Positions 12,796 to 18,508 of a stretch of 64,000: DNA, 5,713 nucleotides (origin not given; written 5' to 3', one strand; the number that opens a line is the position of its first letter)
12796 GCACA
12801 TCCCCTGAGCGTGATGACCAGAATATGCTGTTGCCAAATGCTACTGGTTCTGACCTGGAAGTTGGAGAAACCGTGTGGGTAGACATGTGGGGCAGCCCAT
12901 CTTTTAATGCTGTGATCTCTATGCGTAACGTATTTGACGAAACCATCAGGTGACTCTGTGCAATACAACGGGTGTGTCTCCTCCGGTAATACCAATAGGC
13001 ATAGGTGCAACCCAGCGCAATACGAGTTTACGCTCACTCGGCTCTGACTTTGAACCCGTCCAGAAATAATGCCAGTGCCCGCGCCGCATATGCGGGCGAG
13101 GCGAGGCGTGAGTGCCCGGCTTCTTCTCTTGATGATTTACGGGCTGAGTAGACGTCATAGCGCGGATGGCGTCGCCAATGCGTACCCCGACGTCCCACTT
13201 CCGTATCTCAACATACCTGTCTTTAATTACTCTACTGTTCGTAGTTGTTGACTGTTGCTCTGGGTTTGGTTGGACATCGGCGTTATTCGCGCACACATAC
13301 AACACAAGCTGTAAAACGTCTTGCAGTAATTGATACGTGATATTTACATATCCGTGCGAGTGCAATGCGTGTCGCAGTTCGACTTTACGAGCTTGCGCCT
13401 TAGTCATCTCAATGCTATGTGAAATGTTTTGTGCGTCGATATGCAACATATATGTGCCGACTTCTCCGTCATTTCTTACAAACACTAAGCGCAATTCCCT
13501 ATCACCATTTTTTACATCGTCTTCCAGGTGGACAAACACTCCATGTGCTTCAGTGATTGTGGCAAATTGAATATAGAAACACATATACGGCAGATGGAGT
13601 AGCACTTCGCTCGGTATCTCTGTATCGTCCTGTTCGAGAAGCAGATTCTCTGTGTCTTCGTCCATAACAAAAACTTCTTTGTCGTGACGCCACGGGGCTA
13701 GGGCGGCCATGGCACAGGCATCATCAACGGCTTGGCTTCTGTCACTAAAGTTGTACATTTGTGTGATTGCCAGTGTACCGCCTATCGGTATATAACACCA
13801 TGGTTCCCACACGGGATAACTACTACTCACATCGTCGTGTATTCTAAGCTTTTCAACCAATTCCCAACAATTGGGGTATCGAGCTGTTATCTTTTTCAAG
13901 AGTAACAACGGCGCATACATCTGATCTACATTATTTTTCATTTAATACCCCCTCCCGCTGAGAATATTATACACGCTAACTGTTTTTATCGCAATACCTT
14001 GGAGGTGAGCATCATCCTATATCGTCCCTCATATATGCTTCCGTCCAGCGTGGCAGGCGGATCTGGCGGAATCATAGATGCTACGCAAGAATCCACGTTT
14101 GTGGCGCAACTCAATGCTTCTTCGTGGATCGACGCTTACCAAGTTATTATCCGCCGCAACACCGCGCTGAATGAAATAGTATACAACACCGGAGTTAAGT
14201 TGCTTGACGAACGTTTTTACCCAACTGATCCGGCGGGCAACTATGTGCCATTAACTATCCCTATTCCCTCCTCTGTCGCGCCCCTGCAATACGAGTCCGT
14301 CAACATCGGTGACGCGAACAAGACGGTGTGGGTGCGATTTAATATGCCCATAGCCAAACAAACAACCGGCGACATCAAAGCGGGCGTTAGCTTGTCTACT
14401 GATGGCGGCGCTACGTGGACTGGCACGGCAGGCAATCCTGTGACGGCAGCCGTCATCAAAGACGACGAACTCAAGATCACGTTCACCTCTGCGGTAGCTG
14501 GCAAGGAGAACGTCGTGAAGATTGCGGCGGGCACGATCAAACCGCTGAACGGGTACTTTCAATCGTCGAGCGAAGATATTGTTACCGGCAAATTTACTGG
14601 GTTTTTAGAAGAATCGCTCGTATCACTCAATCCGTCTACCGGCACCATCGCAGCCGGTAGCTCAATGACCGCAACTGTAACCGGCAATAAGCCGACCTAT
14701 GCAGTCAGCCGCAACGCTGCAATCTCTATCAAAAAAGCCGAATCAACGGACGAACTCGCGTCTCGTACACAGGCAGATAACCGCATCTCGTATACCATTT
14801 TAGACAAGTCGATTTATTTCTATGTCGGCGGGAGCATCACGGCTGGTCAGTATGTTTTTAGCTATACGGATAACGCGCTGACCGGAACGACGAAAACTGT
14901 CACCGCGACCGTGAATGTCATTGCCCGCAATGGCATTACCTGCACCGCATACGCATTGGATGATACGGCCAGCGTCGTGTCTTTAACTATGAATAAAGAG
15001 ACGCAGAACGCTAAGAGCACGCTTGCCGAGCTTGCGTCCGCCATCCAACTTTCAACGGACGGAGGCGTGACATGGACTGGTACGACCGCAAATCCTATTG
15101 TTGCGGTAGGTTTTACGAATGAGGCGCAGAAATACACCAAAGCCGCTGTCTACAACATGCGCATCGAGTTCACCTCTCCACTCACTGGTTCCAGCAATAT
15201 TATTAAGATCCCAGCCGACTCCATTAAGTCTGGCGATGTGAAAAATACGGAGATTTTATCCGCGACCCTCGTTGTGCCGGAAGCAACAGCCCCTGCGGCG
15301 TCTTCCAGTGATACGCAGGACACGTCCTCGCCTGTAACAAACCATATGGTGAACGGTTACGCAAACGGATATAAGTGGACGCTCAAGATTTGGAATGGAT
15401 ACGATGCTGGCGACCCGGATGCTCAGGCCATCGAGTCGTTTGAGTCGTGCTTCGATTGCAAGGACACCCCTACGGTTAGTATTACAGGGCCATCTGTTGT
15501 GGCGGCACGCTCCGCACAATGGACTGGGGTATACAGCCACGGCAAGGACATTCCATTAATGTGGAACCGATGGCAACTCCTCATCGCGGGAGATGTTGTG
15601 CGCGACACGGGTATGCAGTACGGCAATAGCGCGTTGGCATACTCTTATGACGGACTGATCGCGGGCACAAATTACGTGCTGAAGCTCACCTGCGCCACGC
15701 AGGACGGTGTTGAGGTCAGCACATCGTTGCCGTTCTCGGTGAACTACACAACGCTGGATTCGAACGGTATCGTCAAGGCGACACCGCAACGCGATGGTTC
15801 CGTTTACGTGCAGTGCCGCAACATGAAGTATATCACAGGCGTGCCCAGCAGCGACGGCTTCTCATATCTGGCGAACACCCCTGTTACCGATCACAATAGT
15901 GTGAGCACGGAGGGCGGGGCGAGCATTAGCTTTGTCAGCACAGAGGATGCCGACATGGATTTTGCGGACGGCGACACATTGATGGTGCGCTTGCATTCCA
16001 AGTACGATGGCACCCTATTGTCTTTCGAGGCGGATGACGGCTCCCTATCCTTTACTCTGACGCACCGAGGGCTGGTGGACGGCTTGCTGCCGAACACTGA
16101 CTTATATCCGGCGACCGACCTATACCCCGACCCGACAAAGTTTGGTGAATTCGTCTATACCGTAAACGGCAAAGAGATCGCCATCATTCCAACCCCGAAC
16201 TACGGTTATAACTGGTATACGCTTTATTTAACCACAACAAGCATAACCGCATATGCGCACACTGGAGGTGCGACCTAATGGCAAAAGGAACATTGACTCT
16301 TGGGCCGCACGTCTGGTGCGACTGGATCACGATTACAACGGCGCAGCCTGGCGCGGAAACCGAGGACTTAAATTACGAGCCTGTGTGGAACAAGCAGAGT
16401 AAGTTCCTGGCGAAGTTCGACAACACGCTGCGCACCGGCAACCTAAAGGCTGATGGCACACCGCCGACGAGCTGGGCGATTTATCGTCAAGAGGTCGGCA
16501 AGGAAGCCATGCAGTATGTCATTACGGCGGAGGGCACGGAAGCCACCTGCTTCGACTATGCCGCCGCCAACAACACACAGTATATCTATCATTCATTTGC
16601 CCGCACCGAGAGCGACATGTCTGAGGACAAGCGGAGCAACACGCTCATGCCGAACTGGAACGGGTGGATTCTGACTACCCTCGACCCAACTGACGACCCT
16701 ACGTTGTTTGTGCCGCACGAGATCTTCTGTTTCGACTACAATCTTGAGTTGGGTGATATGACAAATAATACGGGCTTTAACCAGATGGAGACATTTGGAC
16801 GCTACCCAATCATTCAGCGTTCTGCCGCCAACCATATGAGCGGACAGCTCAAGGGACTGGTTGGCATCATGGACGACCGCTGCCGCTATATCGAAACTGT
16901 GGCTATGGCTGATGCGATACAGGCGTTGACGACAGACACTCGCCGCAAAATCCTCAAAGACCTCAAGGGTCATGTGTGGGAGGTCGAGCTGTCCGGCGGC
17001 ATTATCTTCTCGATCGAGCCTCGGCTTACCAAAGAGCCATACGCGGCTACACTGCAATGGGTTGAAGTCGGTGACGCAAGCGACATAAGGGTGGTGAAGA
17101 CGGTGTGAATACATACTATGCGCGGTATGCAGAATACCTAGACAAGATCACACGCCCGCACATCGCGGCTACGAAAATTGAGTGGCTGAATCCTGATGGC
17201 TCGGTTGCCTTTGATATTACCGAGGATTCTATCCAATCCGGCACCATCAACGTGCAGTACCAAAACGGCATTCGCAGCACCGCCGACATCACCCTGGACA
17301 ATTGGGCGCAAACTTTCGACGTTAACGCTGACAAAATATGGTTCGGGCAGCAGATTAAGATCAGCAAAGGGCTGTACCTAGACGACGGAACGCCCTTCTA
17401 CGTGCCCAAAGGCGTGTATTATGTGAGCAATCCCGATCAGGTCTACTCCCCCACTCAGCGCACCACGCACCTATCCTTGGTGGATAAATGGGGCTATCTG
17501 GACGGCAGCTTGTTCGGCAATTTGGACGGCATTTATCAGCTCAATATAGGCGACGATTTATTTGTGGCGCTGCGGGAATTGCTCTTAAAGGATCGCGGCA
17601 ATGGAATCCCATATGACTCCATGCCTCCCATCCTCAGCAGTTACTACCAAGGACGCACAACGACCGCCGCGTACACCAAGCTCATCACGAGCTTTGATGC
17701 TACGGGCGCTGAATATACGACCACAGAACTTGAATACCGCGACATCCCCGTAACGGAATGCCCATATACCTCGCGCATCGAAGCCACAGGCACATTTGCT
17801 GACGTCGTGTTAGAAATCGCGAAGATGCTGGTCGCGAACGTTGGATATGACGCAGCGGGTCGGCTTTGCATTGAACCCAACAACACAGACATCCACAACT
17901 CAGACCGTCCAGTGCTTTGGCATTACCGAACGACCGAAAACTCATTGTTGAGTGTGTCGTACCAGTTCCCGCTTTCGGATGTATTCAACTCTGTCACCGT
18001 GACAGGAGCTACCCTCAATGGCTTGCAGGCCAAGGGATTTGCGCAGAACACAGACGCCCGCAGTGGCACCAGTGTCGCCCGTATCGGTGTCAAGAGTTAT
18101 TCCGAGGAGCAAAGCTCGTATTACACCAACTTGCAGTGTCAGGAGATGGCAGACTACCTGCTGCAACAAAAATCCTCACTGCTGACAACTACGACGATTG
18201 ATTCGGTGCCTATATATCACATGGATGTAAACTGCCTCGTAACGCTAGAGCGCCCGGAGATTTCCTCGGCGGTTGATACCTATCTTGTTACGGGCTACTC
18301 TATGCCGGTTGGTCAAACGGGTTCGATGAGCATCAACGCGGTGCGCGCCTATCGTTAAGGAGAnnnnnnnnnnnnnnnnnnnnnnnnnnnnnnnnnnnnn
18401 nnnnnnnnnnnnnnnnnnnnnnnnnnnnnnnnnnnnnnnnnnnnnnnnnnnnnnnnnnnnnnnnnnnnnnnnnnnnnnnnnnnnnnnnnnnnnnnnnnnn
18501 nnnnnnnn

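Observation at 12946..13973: Self-promoted opposite-strand gene inside the tail module with an AcrVA2-like C-terminus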

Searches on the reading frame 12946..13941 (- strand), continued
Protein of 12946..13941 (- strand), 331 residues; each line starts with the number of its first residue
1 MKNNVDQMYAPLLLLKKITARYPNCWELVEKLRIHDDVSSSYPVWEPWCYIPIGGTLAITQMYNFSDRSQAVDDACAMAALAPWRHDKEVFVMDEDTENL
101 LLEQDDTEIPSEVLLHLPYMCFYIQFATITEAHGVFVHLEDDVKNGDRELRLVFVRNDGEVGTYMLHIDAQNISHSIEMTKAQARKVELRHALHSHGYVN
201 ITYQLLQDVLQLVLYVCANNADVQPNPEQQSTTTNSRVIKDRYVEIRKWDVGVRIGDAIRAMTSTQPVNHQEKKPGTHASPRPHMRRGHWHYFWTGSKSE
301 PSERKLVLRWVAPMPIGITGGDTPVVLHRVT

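Call 63: search_protein_representatives(alignment_id=A1)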
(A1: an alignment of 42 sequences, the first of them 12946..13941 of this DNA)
Query: 42 sequences, 346 profile positions. Proteins with E-value up to 0.001 (for the whole library): 5103; up to 1e-10: 3815; up to 1e-30: 1415. The best 150 are listed.
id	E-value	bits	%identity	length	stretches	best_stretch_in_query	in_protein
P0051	1.8e-135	467.8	-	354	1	1-344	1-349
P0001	3.1e-131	453.8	-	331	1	1-342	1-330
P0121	1.6e-127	441.6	-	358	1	5-343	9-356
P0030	1.9e-127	441.4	-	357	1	4-343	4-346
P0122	3.4e-125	434.0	-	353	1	1-343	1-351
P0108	2.3e-124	431.3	-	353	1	4-343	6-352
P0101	5.0e-124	430.1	-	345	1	5-343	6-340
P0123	1.1e-119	415.8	-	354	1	1-341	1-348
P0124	1.2e-117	409.2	-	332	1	27-343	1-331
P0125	3.0e-116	404.6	-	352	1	5-341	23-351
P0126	2.5e-114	398.2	-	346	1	2-343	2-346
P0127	4.2e-114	397.5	-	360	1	3-344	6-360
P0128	8.7e-113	393.2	-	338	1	1-344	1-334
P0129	1.1e-112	392.8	-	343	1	4-343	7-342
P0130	3.3e-111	388.0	-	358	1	1-343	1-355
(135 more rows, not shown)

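Call 64: search_dna_similar(query=window:12946-13941:-, collection=plasmids, mode=protein, max_rows=25, rows=spread)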
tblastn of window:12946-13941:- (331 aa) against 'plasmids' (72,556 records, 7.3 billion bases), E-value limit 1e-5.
Records with a match: 539; places in all: 545; records where one place covers at least 80% of the query: 13.
Best place of each record, by identity: <60% 539.
By first word of the organism name: Escherichia 310; Salmonella 147; Shigella 31; Klebsiella 22; Pectobacterium 3; Ralstonia 2; Polaromonas 2; Enterobacter 2; Serratia 2; Variovorax 2; and 15 more.
By predicted mobility (MOB-suite, as given by PLSDB): conjugative 513; non-mobilizable 15; mobilizable 11.
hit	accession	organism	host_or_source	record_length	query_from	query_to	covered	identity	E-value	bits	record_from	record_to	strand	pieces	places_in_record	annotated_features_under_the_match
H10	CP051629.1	Pectobacterium versatile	potato,single colony,stem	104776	22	318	90%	32.1%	4e-29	125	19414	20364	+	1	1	hypothetical protein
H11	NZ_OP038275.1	Shigella sonnei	-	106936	84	327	74%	28.1%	4e-13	77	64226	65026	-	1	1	finQ: protein FinQ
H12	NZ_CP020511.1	Escherichia coli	Homo sapiens,abdominal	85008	84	327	74%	27.4%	9e-13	77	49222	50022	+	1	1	finQ: protein FinQ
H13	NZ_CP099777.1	Shigella flexneri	Homo sapiens,whole genome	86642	84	327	74%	27.4%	9e-13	77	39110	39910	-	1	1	finQ: protein FinQ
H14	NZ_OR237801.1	Shigella sonnei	-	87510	84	327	74%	27.4%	9e-13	77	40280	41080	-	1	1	finQ: protein FinQ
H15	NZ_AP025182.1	Escherichia coli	Sus scrofa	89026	84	327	74%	27.4%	9e-13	77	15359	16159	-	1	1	finQ: protein FinQ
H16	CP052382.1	Klebsiella pneumoniae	Homo sapiens,blood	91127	84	327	74%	27.4%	9e-13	77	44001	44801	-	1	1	protein finQ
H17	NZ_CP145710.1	Escherichia coli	-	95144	84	327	74%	27.4%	9e-13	77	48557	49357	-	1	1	finQ: protein FinQ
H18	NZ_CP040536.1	Klebsiella pneumoniae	Homo sapiens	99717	84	327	74%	27.4%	9e-13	77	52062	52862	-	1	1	finQ: protein FinQ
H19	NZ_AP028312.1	Escherichia coli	Homo sapiens,urine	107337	84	327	74%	27.4%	9e-13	77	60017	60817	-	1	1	finQ: protein FinQ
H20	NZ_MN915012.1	Escherichia coli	-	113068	84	327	74%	27.4%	9e-13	77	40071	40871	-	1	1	finQ: protein FinQ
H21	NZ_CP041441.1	Escherichia coli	Pork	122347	84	327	74%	27.4%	9e-13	77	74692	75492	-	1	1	finQ: protein FinQ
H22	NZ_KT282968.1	Escherichia coli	chicken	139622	84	327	74%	27.4%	9e-13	77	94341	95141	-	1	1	finQ: protein FinQ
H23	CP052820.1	Salmonella enterica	Mixed parts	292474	84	327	74%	27.4%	9e-13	77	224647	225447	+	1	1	protein finQ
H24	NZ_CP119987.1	Salmonella enterica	mechanically deboned meat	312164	84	327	74%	27.4%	9e-13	77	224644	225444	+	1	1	finQ: protein FinQ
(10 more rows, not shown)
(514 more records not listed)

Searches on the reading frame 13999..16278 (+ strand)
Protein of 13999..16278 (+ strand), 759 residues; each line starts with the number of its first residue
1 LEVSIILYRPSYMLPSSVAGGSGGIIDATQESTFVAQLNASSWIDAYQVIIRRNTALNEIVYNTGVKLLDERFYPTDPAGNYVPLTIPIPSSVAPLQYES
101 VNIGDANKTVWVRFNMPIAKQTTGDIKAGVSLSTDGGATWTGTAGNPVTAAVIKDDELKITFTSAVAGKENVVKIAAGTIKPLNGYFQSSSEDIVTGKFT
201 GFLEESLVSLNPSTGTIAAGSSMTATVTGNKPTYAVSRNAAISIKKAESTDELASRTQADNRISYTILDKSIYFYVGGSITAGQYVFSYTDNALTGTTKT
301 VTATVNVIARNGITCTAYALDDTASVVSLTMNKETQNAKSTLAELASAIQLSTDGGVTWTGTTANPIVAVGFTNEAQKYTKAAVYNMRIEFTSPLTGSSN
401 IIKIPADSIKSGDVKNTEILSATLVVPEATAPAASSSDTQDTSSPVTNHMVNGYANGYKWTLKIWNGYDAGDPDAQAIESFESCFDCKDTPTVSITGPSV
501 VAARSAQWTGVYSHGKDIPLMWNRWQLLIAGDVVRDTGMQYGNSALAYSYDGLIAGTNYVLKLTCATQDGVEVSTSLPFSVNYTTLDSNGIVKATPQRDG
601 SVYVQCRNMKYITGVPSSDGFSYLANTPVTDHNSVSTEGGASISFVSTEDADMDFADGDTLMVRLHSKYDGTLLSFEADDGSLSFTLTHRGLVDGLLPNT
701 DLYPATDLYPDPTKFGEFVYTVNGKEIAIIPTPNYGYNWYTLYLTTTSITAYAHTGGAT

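Call 12: search_protein_families(library=phrogs, proteins=[window:13999-16278:+], max_evalue=0.001)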
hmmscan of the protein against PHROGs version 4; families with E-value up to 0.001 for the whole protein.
window:13999-16278:+ (759 aa): 0 families

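Call 18: search_protein_families(library=pfam, proteins=[window:13999-16278:+], max_evalue=0.001)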
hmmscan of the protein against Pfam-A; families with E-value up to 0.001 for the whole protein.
window:13999-16278:+ (759 aa): 0 families

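Call 23: find_related_loci(query=window:14035-16278:+, collection=viral_contigs, flank=8000)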
Query window:14035-16278:+ (747 aa) in viral_contigs; peptide patterns used: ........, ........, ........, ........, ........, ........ (x = any residue, [..] = any of these).
8 stretches matched a pattern; 1 encode a relative of the query (tblastn E <= 1e-3); 1 distinct loci.
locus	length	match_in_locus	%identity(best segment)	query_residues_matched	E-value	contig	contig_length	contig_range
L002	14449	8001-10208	59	1-738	0e+0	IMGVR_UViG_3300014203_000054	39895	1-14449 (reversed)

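Call 47: find_related_loci(query=A3, collection=viral_contigs, flank=5000)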
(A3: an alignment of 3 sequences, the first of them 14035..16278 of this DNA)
Query A3 (747 aa) in viral_contigs; peptide patterns used: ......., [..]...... (x = any residue, [..] = any of these).
179 stretches matched a pattern; 1 encode a relative of the query (tblastn E <= 1e-3); 1 distinct loci.
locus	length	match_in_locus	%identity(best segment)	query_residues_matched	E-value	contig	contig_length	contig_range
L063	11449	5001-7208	59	1-738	0e+0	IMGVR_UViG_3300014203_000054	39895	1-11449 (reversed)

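Call 49: find_related_loci(query=A3, collection=metagenome_contigs, flank=4000)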
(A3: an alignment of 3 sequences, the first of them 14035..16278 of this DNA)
Query A3 (747 aa) in metagenome_contigs; peptide patterns used: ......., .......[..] (x = any residue, [..] = any of these).
268 stretches matched a pattern; 2 encode a relative of the query (tblastn E <= 1e-3); 2 distinct loci.
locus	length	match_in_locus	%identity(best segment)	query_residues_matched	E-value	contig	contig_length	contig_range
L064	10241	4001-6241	99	1-747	0e+0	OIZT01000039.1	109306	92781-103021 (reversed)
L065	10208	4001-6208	59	1-738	0e+0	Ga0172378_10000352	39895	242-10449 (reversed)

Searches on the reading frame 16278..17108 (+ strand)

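Call 12: search_protein_families(library=phrogs, proteins=[window:16278-17108:+], max_evalue=0.001)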
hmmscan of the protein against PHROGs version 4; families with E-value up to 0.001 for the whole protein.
window:16278-17108:+ (276 aa): 1 family
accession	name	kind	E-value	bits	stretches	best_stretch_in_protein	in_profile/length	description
phrog_27355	-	unknown function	7.1e-08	33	1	31-202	52-219/304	-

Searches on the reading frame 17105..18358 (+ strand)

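Call 12: search_protein_families(library=phrogs, proteins=[window:17105-18358:+], max_evalue=0.001)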
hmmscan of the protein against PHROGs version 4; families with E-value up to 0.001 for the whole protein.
window:17105-18358:+ (417 aa): 2 families
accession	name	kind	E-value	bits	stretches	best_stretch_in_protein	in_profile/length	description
phrog_1887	-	tail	2e-35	123.9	1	8-413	289-652/670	tail protein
phrog_32343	-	unknown function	3.4e-05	23.1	1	352-411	853-911/921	-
